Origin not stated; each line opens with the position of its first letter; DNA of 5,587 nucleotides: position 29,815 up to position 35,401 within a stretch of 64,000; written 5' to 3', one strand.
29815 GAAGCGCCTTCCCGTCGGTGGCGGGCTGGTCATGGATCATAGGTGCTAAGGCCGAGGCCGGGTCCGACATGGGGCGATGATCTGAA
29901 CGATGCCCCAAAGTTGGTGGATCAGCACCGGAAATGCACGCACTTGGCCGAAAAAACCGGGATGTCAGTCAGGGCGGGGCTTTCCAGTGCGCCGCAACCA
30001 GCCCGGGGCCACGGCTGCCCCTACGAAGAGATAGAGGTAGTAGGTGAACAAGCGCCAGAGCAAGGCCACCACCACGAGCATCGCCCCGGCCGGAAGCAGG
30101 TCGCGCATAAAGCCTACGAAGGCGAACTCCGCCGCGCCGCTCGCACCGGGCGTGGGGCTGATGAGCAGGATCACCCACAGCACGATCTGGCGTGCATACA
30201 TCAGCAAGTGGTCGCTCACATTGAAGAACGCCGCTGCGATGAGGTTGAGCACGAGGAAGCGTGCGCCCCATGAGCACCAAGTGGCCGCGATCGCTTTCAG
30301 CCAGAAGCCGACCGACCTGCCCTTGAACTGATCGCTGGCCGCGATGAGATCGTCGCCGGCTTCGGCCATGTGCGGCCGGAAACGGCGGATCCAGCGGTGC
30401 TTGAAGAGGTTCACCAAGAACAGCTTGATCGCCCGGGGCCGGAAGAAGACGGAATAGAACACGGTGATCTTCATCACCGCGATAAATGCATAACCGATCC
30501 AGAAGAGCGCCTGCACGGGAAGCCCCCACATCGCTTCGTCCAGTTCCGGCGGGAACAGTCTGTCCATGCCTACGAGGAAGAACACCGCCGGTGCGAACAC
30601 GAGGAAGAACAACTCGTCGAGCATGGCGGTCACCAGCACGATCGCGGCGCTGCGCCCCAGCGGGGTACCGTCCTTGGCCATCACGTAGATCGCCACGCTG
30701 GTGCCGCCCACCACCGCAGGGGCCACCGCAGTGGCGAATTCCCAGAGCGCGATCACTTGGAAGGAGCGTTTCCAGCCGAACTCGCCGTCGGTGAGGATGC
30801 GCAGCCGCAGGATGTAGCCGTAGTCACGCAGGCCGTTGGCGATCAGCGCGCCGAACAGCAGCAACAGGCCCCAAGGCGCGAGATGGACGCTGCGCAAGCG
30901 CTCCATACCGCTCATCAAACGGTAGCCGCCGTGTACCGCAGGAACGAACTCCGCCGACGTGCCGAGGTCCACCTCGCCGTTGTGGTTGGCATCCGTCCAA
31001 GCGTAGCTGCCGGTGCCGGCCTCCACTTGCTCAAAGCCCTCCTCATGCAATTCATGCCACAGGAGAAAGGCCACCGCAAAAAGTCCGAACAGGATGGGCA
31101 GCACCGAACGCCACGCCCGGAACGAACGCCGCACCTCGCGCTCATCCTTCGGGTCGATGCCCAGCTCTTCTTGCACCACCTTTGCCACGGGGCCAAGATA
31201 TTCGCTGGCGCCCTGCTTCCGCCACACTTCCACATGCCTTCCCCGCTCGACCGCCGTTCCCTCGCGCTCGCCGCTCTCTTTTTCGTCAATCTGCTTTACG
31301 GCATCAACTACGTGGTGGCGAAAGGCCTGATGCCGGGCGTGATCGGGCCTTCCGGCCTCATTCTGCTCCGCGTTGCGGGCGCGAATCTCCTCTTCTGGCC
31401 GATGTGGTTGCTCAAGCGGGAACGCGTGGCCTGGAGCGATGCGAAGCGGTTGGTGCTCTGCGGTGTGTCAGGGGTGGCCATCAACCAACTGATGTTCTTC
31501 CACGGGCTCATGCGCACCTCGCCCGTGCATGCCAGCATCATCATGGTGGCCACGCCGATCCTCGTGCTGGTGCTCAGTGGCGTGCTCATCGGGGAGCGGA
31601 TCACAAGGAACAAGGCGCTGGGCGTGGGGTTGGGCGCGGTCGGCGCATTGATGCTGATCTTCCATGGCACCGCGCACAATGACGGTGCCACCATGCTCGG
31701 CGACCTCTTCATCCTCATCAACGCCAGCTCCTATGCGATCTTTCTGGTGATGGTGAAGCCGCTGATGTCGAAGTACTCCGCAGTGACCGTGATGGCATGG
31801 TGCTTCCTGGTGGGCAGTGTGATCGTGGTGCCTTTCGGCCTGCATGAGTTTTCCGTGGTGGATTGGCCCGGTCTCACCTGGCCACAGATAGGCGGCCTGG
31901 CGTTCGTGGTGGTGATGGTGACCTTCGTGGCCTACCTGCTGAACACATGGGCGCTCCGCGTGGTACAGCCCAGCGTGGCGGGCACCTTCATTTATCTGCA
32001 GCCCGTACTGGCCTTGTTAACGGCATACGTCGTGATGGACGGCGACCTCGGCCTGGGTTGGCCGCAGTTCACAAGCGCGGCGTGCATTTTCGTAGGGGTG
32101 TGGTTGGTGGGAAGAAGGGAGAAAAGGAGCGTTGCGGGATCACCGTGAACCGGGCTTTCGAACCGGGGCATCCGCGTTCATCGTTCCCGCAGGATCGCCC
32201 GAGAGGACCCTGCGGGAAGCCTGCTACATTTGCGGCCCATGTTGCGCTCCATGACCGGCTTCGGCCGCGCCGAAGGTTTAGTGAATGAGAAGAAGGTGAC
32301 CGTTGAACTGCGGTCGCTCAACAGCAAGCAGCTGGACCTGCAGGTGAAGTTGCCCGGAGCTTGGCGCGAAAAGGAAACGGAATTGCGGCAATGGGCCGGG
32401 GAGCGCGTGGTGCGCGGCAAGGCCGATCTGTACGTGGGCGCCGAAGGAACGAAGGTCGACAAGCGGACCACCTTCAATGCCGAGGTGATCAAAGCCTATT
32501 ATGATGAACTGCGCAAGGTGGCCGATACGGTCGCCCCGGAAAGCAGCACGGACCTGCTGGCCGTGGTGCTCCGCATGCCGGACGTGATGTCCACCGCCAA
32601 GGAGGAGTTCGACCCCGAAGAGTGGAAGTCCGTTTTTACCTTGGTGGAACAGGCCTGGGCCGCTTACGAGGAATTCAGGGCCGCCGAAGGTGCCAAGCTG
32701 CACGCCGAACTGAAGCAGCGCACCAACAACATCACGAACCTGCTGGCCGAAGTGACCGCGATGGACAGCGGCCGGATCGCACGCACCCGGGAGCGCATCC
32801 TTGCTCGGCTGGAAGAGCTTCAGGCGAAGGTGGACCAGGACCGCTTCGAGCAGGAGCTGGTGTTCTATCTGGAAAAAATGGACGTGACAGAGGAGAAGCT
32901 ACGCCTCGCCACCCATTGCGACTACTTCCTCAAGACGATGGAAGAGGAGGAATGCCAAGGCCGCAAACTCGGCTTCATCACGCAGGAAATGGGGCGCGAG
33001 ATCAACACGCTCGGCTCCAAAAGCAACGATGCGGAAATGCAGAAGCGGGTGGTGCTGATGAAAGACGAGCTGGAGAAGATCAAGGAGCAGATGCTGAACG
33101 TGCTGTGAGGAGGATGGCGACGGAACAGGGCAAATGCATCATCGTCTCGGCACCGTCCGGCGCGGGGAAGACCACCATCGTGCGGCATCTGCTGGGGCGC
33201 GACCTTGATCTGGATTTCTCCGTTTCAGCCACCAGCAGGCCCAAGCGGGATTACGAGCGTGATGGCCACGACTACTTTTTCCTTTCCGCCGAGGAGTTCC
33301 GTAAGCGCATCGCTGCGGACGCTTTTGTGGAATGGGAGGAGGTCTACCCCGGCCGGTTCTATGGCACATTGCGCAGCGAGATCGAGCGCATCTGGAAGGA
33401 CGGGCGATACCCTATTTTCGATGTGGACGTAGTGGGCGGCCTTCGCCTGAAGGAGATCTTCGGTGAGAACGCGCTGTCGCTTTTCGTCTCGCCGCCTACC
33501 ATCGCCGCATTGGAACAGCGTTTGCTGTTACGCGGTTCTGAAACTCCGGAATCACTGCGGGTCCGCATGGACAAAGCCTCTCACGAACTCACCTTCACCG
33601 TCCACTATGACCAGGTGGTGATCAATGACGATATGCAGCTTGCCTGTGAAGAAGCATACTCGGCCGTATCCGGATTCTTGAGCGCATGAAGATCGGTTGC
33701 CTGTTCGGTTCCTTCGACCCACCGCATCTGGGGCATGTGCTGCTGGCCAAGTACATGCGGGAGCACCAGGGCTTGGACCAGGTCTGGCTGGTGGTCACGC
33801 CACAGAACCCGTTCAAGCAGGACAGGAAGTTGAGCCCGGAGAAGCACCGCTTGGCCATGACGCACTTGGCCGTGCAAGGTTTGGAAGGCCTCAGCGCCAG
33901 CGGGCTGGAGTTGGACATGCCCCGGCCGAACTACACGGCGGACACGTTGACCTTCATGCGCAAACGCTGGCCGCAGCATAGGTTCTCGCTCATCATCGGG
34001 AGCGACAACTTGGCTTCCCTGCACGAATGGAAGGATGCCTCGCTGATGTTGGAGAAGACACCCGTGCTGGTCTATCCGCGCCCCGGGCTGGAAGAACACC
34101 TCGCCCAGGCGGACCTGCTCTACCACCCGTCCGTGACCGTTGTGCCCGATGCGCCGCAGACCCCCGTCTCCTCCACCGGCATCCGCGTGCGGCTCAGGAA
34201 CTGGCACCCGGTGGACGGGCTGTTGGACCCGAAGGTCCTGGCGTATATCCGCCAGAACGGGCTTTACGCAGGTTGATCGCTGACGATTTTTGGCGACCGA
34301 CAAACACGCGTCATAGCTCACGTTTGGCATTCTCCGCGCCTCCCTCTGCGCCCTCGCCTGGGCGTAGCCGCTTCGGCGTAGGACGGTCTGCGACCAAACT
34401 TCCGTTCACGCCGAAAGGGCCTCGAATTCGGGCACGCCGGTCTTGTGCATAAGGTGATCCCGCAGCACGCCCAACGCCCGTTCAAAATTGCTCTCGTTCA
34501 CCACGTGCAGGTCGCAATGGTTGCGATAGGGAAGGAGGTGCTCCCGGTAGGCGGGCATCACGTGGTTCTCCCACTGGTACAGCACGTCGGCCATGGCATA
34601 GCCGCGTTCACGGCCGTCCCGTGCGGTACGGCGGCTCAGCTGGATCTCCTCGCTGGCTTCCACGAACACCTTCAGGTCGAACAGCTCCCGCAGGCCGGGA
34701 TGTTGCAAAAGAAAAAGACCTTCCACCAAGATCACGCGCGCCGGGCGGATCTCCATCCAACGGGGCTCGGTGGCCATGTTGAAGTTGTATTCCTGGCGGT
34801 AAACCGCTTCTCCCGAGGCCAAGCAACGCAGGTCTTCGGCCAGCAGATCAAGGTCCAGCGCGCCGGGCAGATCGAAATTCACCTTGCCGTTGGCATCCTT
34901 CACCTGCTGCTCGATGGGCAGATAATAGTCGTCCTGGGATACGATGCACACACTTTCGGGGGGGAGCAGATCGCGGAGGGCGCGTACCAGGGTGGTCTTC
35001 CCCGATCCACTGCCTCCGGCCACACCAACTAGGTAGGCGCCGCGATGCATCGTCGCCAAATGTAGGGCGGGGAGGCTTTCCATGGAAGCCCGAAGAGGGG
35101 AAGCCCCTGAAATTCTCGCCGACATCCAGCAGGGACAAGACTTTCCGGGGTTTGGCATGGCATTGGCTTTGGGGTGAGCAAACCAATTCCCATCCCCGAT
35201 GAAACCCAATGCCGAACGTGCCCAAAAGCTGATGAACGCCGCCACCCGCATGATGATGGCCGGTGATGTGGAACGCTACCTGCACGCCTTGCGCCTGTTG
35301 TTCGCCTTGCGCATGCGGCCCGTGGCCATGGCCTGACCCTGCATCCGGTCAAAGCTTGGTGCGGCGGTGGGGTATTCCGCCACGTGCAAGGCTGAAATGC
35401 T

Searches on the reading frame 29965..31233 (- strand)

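Call 8: search_protein_families(library=pfam, proteins=[window:29965-31233:-], max_evalue=0.001)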
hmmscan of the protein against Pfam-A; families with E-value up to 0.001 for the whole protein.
window:29965-31233:- (422 aa): 1 family
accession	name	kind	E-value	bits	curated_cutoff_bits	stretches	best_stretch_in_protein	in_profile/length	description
PF03706.18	LPG_synthase_TM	-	1e-24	88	33.4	1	112-405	27-302/302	Lysylphosphatidylglycerol synthase TM region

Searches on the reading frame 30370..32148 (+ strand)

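Call 8: search_protein_families(library=pfam, proteins=[window:30370-32148:+], max_evalue=0.001)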
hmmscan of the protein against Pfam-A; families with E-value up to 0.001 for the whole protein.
window:30370-32148:+ (592 aa): 1 family
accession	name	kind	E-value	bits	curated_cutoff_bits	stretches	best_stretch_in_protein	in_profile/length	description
PF00892.27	EamA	-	3.4e-30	105.5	28.2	2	300-430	4-134/135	EamA-like transporter family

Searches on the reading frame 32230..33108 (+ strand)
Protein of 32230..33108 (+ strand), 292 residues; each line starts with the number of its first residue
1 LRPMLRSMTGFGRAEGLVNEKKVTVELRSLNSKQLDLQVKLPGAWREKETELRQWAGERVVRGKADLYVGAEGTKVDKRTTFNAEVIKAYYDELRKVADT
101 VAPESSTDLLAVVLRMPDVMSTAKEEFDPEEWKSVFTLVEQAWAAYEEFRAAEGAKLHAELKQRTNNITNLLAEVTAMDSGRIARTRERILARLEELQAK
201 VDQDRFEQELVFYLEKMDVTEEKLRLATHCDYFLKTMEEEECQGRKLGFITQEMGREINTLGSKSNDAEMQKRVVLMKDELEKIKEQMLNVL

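Call 8: search_protein_families(library=pfam, proteins=[window:32230-33108:+], max_evalue=0.001)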
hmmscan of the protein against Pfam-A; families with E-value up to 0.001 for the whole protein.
window:32230-33108:+ (292 aa): 2 families
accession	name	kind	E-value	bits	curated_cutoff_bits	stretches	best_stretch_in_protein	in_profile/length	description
PF03755.18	YicC-like_N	-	4.6e-38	131.5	25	1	5-158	1-155/156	Endoribonuclease YicC-like, N-terminal region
PF08340.16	YicC-like_C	-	2.1e-37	128.3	27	1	180-291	6-119/120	Endoribonuclease YicC-like, C-terminal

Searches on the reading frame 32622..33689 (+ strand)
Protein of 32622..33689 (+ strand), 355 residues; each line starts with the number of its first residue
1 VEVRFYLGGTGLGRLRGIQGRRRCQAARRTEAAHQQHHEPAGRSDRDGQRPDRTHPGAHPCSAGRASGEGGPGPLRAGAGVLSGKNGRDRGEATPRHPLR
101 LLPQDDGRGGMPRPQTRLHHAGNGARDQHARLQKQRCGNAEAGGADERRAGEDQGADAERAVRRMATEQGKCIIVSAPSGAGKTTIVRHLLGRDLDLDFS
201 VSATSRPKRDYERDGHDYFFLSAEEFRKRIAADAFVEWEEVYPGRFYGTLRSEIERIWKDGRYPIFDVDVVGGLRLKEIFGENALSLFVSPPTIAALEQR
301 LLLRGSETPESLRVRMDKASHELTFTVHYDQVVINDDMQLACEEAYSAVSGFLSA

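Call 8: search_protein_families(library=pfam, proteins=[window:32622-33689:+], max_evalue=0.001)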
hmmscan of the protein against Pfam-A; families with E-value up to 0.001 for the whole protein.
window:32622-33689:+ (355 aa): 2 families
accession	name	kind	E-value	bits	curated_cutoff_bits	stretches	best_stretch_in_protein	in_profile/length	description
PF00625.27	Guanylate_kin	-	5.3e-36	124.4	25.2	1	170-347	2-177/182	Guanylate kinase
PF13191.12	AAA_16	-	0.00075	20.5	32.6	0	159-191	13-45/167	AAA ATPase domain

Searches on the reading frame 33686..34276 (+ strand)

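Call 8: search_protein_families(library=pfam, proteins=[window:33686-34276:+], max_evalue=0.001)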
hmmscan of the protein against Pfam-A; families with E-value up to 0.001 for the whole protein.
window:33686-34276:+ (196 aa): 1 family
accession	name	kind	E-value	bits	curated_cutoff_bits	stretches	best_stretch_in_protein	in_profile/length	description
PF01467.32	CTP_transf_like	-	6.7e-20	72.1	21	1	7-168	3-132/133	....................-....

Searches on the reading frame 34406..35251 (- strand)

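Call 7: search_protein_families(library=pfam, proteins=[window:34406-35251:-], max_evalue=0.001)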
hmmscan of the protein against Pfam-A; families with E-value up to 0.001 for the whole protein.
window:34406-35251:- (281 aa): 4 families
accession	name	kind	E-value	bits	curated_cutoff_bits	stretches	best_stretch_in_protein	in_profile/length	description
PF00485.24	PRK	-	2.2e-31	109.6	22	1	75-250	2-187/196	Phosphoribulokinase / Uridine kinase family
PF13238.12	AAA_18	-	1.9e-05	25.6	29.4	1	75-215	1-115/128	AAA domain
PF01121.26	CoaE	-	0.00077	19.6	27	0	73-95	1-23/180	Dephospho-CoA kinase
PF13555.12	AAA_29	-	0.00092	19.4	27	0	74-100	24-50/61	P-loop containing region of AAA domain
